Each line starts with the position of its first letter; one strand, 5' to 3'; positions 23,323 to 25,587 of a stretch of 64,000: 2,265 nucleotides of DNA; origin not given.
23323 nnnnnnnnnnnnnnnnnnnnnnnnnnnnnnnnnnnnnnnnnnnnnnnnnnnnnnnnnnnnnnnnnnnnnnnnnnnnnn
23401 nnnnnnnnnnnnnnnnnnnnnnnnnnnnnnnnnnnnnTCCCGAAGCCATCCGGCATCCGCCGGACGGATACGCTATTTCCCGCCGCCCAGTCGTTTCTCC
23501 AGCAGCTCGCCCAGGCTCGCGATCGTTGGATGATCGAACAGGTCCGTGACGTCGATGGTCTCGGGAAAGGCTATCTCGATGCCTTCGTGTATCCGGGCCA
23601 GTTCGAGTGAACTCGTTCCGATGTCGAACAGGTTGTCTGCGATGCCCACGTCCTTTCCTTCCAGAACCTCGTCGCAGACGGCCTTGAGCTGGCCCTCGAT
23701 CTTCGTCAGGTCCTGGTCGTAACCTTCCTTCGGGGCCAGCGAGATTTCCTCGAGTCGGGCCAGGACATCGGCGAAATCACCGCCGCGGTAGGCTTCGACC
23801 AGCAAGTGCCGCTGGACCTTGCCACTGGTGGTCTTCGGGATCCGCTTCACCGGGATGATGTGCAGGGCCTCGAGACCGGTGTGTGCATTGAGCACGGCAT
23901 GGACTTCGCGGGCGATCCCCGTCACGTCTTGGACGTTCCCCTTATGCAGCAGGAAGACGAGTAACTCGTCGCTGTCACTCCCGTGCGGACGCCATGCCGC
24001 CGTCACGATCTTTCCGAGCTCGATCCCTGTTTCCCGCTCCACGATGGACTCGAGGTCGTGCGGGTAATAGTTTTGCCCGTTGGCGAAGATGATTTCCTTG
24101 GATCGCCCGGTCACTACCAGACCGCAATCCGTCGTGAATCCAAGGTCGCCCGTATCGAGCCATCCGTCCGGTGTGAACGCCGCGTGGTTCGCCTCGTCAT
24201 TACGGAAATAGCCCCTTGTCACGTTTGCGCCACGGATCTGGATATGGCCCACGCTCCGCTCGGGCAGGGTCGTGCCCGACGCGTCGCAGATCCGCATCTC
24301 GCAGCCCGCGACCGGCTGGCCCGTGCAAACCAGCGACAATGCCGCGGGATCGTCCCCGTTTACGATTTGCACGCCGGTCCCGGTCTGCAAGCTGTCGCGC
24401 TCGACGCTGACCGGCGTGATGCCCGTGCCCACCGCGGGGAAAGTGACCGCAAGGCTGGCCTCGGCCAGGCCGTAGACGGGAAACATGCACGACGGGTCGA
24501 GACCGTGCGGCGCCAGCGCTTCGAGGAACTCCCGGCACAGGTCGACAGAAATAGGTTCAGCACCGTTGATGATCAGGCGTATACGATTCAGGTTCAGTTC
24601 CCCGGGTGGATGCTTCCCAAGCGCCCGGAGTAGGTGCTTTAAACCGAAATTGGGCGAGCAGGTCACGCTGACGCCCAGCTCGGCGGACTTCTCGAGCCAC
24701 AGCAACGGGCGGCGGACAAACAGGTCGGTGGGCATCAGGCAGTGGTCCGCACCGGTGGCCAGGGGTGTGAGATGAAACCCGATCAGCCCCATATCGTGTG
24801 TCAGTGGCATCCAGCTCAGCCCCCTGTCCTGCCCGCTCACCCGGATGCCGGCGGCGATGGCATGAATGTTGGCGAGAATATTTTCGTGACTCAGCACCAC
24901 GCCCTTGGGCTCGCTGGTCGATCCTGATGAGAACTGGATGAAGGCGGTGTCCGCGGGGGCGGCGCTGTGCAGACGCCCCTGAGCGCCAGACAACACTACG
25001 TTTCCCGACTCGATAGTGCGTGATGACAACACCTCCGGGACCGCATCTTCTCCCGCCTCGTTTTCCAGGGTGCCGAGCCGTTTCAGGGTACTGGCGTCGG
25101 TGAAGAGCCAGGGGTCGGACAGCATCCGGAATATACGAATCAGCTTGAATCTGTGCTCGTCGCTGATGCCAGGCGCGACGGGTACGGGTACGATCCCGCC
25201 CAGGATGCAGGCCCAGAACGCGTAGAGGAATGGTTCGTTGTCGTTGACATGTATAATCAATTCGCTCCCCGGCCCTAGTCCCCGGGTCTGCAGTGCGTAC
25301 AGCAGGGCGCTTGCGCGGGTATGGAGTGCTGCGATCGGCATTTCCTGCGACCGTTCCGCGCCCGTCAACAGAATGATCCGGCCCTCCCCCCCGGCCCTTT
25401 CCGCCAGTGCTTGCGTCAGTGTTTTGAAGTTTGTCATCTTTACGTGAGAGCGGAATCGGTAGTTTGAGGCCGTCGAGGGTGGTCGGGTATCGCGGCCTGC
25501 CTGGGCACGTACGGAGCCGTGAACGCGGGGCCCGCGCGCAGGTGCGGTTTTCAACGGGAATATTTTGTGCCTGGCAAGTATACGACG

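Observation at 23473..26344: Divergently arranged FAAL-ACP didomain protein and DUF374 acyltransferase: candidate dedicated lipid-acylation module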

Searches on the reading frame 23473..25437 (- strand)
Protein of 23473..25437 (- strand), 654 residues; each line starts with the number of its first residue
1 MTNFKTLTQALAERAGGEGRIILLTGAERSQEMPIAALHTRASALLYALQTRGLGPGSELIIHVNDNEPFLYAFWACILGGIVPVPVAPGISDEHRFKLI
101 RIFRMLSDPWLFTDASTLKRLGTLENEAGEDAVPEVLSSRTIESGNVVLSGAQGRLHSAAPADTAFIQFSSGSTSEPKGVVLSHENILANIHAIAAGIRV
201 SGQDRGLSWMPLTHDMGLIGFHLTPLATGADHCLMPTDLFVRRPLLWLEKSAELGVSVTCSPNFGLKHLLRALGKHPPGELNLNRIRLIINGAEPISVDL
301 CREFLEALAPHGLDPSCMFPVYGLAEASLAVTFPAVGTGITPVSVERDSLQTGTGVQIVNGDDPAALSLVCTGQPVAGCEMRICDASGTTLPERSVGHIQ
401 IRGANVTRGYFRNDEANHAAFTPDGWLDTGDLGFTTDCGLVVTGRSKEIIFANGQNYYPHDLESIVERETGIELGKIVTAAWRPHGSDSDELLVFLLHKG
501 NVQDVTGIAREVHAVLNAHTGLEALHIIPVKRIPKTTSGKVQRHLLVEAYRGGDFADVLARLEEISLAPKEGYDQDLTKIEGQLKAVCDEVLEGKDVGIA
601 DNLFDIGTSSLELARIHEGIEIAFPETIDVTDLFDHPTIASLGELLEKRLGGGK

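Call 6: search_protein_families(library=pfam, proteins=[window:23473-25437:-])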
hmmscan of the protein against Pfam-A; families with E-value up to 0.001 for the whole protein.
window:23473-25437:- (654 aa): 2 families
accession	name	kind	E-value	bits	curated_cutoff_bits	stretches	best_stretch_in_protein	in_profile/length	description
PF00501.34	AMP-binding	-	5.8e-48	164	29.9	1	35-411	24-384/384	AMP-binding enzyme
PF00550.31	PP-binding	-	5e-08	33.5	20.8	1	590-646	9-67/67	Phosphopantetheine attachment site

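Call 7: search_protein_families(library=ncbifam, proteins=[window:23473-25437:-])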
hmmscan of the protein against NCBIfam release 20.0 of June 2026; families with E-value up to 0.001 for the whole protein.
window:23473-25437:- (654 aa): 101 families (the best 25 are shown)
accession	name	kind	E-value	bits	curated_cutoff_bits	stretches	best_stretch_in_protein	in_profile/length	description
NF006624.1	PRK09192.1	subfamily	1.3e-106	357.3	600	1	2-551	13-561/567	fatty acyl-AMP ligase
NF005850.0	PRK07768.1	subfamily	8.6e-97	324.6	572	1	151-544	141-537/545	long-chain-fatty-acid--CoA ligase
NF004282.0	PRK05691.1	subfamily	5.7e-82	274.8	4090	1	5-650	9-657/4334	non-ribosomal peptide synthase/polyketide synthase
NF004510.0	PRK05851.1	equivalog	1.8e-69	234.3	621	1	156-543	146-513/525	long-chain-fatty acid--ACP ligase MbtM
NF004509.1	PRK05850.1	subfamily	1.6e-63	214.9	775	1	36-556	41-574/578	fatty-acid--AMP ligase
NF009124.0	PRK12476.1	subfamily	2.5e-63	214.2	922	1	29-551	65-605/612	fatty acyl-AMP ligase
NF040633.1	FadD32_Coryne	exception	7.9e-63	212.7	875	1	60-550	89-612/614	FadD32-like long-chain-fatty-acid--AMP ligase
NF038339.3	FAAL_FadD32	equivalog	1.3e-61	208.6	975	1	39-553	59-611/625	long-chain-fatty-acid--AMP ligase FadD32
NF038337.1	FAAL_FadD21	exception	6.8e-52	176.7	1100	1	56-556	61-575/579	fatty-acid--AMP ligase FAAL21/FadD21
NF004837.0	PRK06187.1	subfamily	1.8e-47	161.8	476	1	6-553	9-525/531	long-chain-fatty-acid--CoA ligase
NF038338.1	FAAL_FadD28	exception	1.5e-46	158.9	1100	1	150-557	150-577/580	fatty-acid--AMP ligase FAAL28/FadD28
NF005702.0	PRK07514.1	subfamily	3.7e-42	144.4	558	1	27-551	24-501/506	malonyl-CoA synthase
NF004511.1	PRK05852.1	equivalog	5.2e-36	124.3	650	1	24-550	19-504/505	FadD7 family fatty acid--CoA ligase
NF005801.1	PRK07656.1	equivalog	3.5e-34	118.3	657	1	138-474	140-431/500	FadD3 family acyl-CoA ligase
NF009233.0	PRK12583.1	subfamily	5e-34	117.6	832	2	368-548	371-548/558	fatty acid CoA ligase family protein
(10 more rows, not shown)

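Call 8: find_homologous_proteins(query=window:23473-25437:-)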
Query window:23473-25437:- (654 aa): 7991 proteins with E <= 0.001 among 8000 candidates; the best 120 are listed.
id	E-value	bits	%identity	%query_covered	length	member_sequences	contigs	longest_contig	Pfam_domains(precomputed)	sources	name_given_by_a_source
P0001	0.0e+0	1122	76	100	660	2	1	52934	PF00550.32,PF00501.35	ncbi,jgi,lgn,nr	ncbi:MAG: non-ribosomal peptide synthetase [Gammaproteobacteria bacterium]|jgi:acyl-CoA synthetase (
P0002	4.8e-220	750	53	99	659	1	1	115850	PF00550.32,PF00501.35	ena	-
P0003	1.3e-219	749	53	99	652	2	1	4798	PF00501.35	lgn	-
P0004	8.3e-215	733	53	99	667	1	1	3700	PF00550.32,PF00501.35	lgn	-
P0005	2.4e-214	732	52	100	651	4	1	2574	PF00550.32,PF00501.35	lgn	-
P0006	9.2e-214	730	50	100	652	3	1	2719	PF00550.32,PF00501.35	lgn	-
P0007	2.4e-213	728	50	99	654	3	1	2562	PF00550.32,PF00501.35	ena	-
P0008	5.8e-213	727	52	99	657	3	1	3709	PF00550.32,PF00501.35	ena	-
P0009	9.0e-212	723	51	99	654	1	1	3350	PF00550.32,PF00501.35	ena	-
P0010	2.7e-211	722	52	99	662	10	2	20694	PF00550.32,PF00501.35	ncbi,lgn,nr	ncbi:MAG TPA: AMP-binding protein [Gammaproteobacteria bacterium]|nr:AMP-binding protein [Gammaprote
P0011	5.0e-210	717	51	99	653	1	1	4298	PF00550.32,PF00501.35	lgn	-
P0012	5.6e-210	717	51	99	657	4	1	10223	PF00550.32,PF00501.35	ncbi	-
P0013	7.3e-209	714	49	99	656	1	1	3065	PF00550.32,PF00501.35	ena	-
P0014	1.8e-208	712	51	99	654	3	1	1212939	PF00550.32,PF00501.35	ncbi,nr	ncbi:MAG: non-ribosomal peptide synthetase [Proteobacteria bacterium]|nr:non-ribosomal peptide synth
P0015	4.9e-208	711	51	98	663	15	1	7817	PF00550.32,PF00501.35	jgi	jgi:acyl-CoA synthetase (AMP-forming)/AMP-acid ligase II/acyl carrier protein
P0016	6.1e-208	710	52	100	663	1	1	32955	PF00550.32,PF00501.35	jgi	jgi:acyl-CoA synthetase (AMP-forming)/AMP-acid ligase II/acyl carrier protein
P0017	1.0e-207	710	53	99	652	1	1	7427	PF00550.32,PF00501.35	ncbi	-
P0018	1.1e-207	710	49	99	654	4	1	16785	PF00550.32,PF00501.35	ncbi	-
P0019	1.3e-207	709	51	100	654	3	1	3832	PF00550.32,PF00501.35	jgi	-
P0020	1.5e-207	709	51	99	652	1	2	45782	PF00550.32,PF00501.35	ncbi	-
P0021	2.0e-207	709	53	100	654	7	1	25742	PF00550.32,PF00501.35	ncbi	-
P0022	2.3e-207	709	49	99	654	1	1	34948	PF00550.32,PF00501.35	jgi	jgi:acyl-CoA synthetase (AMP-forming)/AMP-acid ligase II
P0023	4.5e-207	708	50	99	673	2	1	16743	PF00550.32,PF00501.35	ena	-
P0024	6.6e-207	707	48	100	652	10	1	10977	PF00550.32,PF00501.35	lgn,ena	-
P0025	8.0e-207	707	51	100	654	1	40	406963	PF00550.32,PF00501.35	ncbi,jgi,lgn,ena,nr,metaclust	ncbi:MAG: non-ribosomal peptide synthetase [Pseudomonadota bacterium]|jgi:Acyl-CoA synthetases (AMP-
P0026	1.3e-206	706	50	99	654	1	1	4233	PF00550.32,PF00501.35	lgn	-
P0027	1.4e-206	706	51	99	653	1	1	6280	PF00550.32,PF00501.35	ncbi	-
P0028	2.5e-206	705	49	99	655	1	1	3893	PF00550.32,PF00501.35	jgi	-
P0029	5.5e-206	704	49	99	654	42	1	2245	PF00550.32,PF00501.35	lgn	-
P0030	7.8e-206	704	49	100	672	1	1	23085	PF00550.32,PF00501.35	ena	-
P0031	1.1e-205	703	48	100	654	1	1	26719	PF00550.32,PF00501.35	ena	-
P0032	1.8e-205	702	51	100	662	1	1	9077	PF00550.32,PF00501.35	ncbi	-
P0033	2.9e-205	702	52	99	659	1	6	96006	PF00550.32,PF00501.35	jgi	jgi:acyl-CoA synthetase (AMP-forming)/AMP-acid ligase II/acyl carrier protein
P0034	3.1e-205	702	49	99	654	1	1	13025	PF00550.32,PF00501.35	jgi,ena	-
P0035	5.5e-205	701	50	100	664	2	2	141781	PF00550.32,PF00501.35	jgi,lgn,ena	-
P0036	5.8e-205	701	49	100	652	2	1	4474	PF00550.32,PF00501.35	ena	-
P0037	6.8e-205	700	50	100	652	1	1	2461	PF00550.32,PF00501.35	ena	-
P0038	8.4e-205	700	49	100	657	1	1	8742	PF00550.32,PF00501.35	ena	-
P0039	9.0e-205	700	50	100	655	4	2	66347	PF00550.32,PF00501.35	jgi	jgi:acyl-CoA synthetase (AMP-forming)/AMP-acid ligase II/acyl carrier protein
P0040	1.1e-204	700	50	100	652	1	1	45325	PF00550.32,PF00501.35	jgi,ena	-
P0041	1.2e-204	700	50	99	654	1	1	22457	PF00550.32,PF00501.35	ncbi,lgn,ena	-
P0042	1.2e-204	700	50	100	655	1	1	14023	PF00550.32,PF00501.35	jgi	jgi:acyl-CoA synthetase (AMP-forming)/AMP-acid ligase II/acyl carrier protein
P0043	1.5e-204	699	49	99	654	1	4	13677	PF00550.32,PF00501.35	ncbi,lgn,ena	-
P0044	1.6e-204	699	51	99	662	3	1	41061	PF00550.32,PF00501.35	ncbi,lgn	ncbi:MAG: AMP-binding protein [Gammaproteobacteria bacterium]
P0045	1.7e-204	699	50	99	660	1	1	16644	PF00550.32,PF00501.35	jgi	jgi:acyl-CoA synthetase (AMP-forming)/AMP-acid ligase II/aryl carrier-like protein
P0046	2.0e-204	699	50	100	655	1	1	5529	PF00550.32,PF00501.35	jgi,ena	-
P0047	2.2e-204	699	49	99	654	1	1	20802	PF00550.32,PF00501.35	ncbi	-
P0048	2.5e-204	699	48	99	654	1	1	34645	PF00550.32,PF00501.35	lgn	-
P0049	2.9e-204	698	50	100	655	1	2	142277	PF00550.32,PF00501.35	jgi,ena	-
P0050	3.3e-204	698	50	100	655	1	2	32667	PF00550.32,PF00501.35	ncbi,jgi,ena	jgi:acyl-CoA synthetase (AMP-forming)/AMP-acid ligase II/acyl carrier protein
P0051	3.9e-204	698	49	99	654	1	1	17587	PF00550.32,PF00501.35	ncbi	-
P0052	4.2e-204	698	49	99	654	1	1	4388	PF00550.32,PF00501.35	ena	-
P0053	5.4e-204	697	51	99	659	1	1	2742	PF00550.32,PF00501.35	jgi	jgi:acyl-CoA synthetase (AMP-forming)/AMP-acid ligase II/acyl carrier protein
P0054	9.8e-204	697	48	99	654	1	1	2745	PF00550.32,PF00501.35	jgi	jgi:acyl-CoA synthetase (AMP-forming)/AMP-acid ligase II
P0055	1.3e-203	696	48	100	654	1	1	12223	PF00550.32,PF00501.35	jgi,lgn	jgi:acyl-CoA synthetase (AMP-forming)/AMP-acid ligase II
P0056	1.5e-203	696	48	100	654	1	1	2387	PF00550.32,PF00501.35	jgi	jgi:acyl-CoA synthetase (AMP-forming)/AMP-acid ligase II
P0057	1.6e-203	696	50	100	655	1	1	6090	PF00550.32,PF00501.35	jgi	jgi:acyl-CoA synthetase (AMP-forming)/AMP-acid ligase II/acyl carrier protein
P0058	1.6e-203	696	50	100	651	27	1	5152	PF00550.32,PF00501.35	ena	-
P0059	1.7e-203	696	50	99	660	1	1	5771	PF00550.32,PF00501.35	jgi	jgi:acyl-CoA synthetase (AMP-forming)/AMP-acid ligase II/aryl carrier-like protein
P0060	1.7e-203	696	51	99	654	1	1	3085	PF00550.32,PF00501.35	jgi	jgi:acyl-CoA synthetase (AMP-forming)/AMP-acid ligase II/acyl carrier protein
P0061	1.9e-203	696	49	100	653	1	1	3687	PF00550.32,PF00501.35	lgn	-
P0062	2.1e-203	695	49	99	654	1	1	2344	PF00550.32,PF00501.35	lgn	-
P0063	2.4e-203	695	51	99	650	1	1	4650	PF00550.32,PF00501.35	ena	-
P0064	2.6e-203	695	51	100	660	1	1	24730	PF00550.32,PF00501.35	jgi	jgi:acyl-CoA synthetase (AMP-forming)/AMP-acid ligase II/acyl carrier protein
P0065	2.7e-203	695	49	99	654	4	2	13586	PF00550.32,PF00501.35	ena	-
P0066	2.7e-203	695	50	100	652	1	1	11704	PF00550.32,PF00501.35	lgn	-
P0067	3.0e-203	695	51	96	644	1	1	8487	PF00550.32,PF00501.35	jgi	jgi:acyl-CoA synthetase (AMP-forming)/AMP-acid ligase II/acyl carrier protein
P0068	3.1e-203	695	49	100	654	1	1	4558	PF00550.32,PF00501.35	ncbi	ncbi:MAG: AMP-binding protein [Burkholderiales bacterium]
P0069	3.4e-203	695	50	100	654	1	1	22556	PF00550.32,PF00501.35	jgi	jgi:acyl-CoA synthetase (AMP-forming)/AMP-acid ligase II/acyl carrier protein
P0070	3.5e-203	695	51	99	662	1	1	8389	PF00550.32,PF00501.35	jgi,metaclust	metaclust:\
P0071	3.5e-203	695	48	99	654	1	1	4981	PF00550.32,PF00501.35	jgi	jgi:acyl-CoA synthetase (AMP-forming)/AMP-acid ligase II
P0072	3.7e-203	695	51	100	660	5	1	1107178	PF00550.32,PF00501.35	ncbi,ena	-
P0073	3.8e-203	695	50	100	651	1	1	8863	PF00550.32,PF00501.35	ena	-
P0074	4.1e-203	695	51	100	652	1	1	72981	PF00550.32,PF00501.35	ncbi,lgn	ncbi:MAG: non-ribosomal peptide synthetase [Steroidobacteraceae bacterium]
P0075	4.4e-203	694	52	99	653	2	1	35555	PF00550.32,PF00501.35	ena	-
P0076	4.6e-203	694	49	100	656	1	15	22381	PF00550.32,PF00501.35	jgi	jgi:acyl-CoA synthetase (AMP-forming)/AMP-acid ligase II/acyl carrier protein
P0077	5.7e-203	694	50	99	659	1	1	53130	PF00550.32,PF00501.35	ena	-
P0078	6.3e-203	694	50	100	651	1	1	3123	PF00550.32,PF00501.35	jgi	jgi:acyl-CoA synthetase (AMP-forming)/AMP-acid ligase II/acyl carrier protein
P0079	6.3e-203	694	49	100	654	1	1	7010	PF00550.32,PF00501.35,PF23024.2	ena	-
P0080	7.5e-203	694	50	99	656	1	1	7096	PF00550.32,PF00501.35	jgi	jgi:acyl-CoA synthetase (AMP-forming)/AMP-acid ligase II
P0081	8.4e-203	693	49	100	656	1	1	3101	PF00550.32,PF00501.35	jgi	jgi:acyl-CoA synthetase (AMP-forming)/AMP-acid ligase II/acyl carrier protein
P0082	8.7e-203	693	51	100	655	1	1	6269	PF00550.32,PF00501.35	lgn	-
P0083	9.5e-203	693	48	99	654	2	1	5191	PF00550.32,PF00501.35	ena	-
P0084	9.6e-203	693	50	100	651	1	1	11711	PF00550.32,PF00501.35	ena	-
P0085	1.0e-202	693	49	99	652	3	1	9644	PF00550.32,PF00501.35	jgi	jgi:acyl-CoA synthetase (AMP-forming)/AMP-acid ligase II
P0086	1.1e-202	693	48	99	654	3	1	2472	PF00550.32,PF00501.35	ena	-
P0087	1.1e-202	693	50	100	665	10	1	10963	PF00550.32,PF00501.35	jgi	-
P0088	1.3e-202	693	51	99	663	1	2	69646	PF00550.32,PF00501.35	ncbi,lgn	ncbi:MAG: non-ribosomal peptide synthetase [Gammaproteobacteria bacterium]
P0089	1.4e-202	693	49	100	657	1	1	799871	PF00550.32,PF00501.35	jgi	jgi:acyl-CoA synthetase (AMP-forming)/AMP-acid ligase II/acyl carrier protein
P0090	1.4e-202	693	50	100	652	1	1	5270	PF00550.32,PF00501.35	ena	-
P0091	1.4e-202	693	48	99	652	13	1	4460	PF00550.32,PF00501.35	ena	-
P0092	1.9e-202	692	50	100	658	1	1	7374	PF00550.32,PF00501.35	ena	-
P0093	1.9e-202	692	50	100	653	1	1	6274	PF00550.32,PF00501.35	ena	-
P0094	1.9e-202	692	50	99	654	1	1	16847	PF00550.32,PF00501.35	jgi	jgi:acyl-CoA synthetase (AMP-forming)/AMP-acid ligase II/acyl carrier protein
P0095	1.9e-202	692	49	100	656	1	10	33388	PF00550.32,PF00501.35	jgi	jgi:acyl-CoA synthetase (AMP-forming)/AMP-acid ligase II/acyl carrier protein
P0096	2.2e-202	692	51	99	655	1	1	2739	PF00550.32,PF00501.35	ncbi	ncbi:MAG: non-ribosomal peptide synthetase [Steroidobacteraceae bacterium]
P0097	2.2e-202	692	51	99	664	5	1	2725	PF00550.32,PF00501.35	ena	-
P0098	2.3e-202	692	48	100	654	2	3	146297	PF00550.32,PF00501.35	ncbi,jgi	jgi:acyl-CoA synthetase (AMP-forming)/AMP-acid ligase II/acyl carrier protein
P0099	2.4e-202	692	50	99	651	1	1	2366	PF00550.32,PF00501.35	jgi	-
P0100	2.4e-202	692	51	99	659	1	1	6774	PF00550.32,PF00501.35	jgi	jgi:acyl-CoA synthetase (AMP-forming)/AMP-acid ligase II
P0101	2.6e-202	692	51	99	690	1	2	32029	PF00550.32,PF00501.35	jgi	jgi:acyl-CoA synthetase (AMP-forming)/AMP-acid ligase II/acyl carrier protein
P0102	2.7e-202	692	51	99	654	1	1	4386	PF00550.32,PF00501.35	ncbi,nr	ncbi:MAG: non-ribosomal peptide synthetase [Gammaproteobacteria bacterium]|nr:non-ribosomal peptide 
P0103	2.8e-202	692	50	99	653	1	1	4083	PF00550.32,PF00501.35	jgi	jgi:acyl-CoA synthetase (AMP-forming)/AMP-acid ligase II/acyl carrier protein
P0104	2.8e-202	692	50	100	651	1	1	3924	PF00550.32,PF00501.35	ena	-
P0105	3.0e-202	692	50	99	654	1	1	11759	PF00550.32,PF00501.35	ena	-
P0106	3.1e-202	692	50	99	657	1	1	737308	PF00550.32,PF00501.35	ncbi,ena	-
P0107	3.4e-202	692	50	100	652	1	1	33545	PF00550.32,PF00501.35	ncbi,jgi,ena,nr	ncbi:MAG TPA: non-ribosomal peptide synthetase [Steroidobacteraceae bacterium]|nr:non-ribosomal pept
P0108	3.5e-202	691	50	100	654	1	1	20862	PF00550.32,PF00501.35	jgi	jgi:acyl-CoA synthetase (AMP-forming)/AMP-acid ligase II/acyl carrier protein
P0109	3.6e-202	691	50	99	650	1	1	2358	PF00550.32,PF00501.35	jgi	jgi:acyl-CoA synthetase (AMP-forming)/AMP-acid ligase II/acyl carrier protein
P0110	3.6e-202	691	49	100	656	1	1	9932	PF00550.32,PF00501.35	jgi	jgi:acyl-CoA synthetase (AMP-forming)/AMP-acid ligase II/acyl carrier protein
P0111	3.7e-202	691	50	100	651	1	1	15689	PF00550.32,PF00501.35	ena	-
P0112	3.7e-202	691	50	100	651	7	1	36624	PF00550.32,PF00501.35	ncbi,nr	ncbi:MAG: AMP-dependent synthetase [Gammaproteobacteria bacterium]|nr:MAG: AMP-dependent synthetase 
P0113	3.7e-202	691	49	99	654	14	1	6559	PF00550.32,PF00501.35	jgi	jgi:acyl-CoA synthetase (AMP-forming)/AMP-acid ligase II/acyl carrier protein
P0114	3.7e-202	691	49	100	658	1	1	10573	PF00550.32,PF00501.35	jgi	jgi:acyl-CoA synthetase (AMP-forming)/AMP-acid ligase II/acyl carrier protein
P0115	3.8e-202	691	51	99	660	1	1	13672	PF00550.32,PF00501.35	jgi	jgi:acyl-CoA synthetase (AMP-forming)/AMP-acid ligase II/aryl carrier-like protein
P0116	4.1e-202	691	50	100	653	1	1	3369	PF00550.32,PF00501.35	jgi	jgi:acyl-CoA synthetase (AMP-forming)/AMP-acid ligase II/acyl carrier protein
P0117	4.2e-202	691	49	100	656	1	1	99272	PF00550.32,PF00501.35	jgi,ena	-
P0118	4.7e-202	691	50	100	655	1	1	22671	PF00550.32,PF00501.35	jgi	jgi:acyl-CoA synthetase (AMP-forming)/AMP-acid ligase II/acyl carrier protein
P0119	4.9e-202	691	50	100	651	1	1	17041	PF00550.32,PF00501.35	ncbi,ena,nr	ncbi:MAG: AMP-dependent synthetase [Gammaproteobacteria bacterium]|nr:MAG: AMP-dependent synthetase 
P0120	5.2e-202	691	50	99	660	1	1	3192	PF00550.32,PF00501.35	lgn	-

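Call 11: find_encoding_contigs(protein=P0001, flank=10000, max_places=3)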
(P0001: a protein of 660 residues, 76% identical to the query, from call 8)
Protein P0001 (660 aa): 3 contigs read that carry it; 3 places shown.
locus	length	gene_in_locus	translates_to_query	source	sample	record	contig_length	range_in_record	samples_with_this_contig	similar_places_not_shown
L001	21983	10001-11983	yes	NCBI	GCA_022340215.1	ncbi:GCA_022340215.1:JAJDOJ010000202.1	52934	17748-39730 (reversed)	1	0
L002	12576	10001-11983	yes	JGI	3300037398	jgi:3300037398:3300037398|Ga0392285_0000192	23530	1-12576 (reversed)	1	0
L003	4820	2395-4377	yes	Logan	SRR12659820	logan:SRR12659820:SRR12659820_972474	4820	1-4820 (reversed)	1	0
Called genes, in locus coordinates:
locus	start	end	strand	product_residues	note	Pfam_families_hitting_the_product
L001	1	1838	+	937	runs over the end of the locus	PF00497:SBP_bac_3, PF01590:GAF, PF13185:GAF_2, PF00990:GGDEF, PF00563:EAL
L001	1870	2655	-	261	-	PF13085:Fer2_3, PF13187:Fer4_9 (faint), PF13183:Fer4_8, PF13237:Fer4_10, PF12838:Fer4_7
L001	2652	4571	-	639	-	PF00890:FAD_binding_2, PF01266:DAO (weak), PF02910:Succ_DH_flav_C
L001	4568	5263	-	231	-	PF01127:Sdh_cyt (weak)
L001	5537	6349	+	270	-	PF01578:Cytochrom_C_asm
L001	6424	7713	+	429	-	PF01595:CNNM, PF00571:CBS (weak), PF03471:CorC_HlyC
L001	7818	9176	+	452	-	PF18073:Zn_ribbon_LapB, PF13481:AAA_25, PF06745:ATPase, PF23442:DUF7125 (faint), PF13401:AAA_22 (weak), PF13541:ChlI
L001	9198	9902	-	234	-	PF04028:DUF374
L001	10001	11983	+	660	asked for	PF00501:AMP-binding, PF00550:PP-binding (weak)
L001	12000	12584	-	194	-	PF12007:DUF3501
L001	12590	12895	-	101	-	PF22277:EncFtn-like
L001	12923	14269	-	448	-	PF02754:CCG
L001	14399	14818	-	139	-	PF00210:Ferritin (faint), PF02915:Rubrerythrin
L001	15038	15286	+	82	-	PF02609:Exonuc_VII_S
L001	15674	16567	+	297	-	PF00348:polyprenyl_synt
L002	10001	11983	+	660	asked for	PF00501:AMP-binding, PF00550:PP-binding (weak)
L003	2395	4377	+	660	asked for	PF00501:AMP-binding, PF00550:PP-binding (weak)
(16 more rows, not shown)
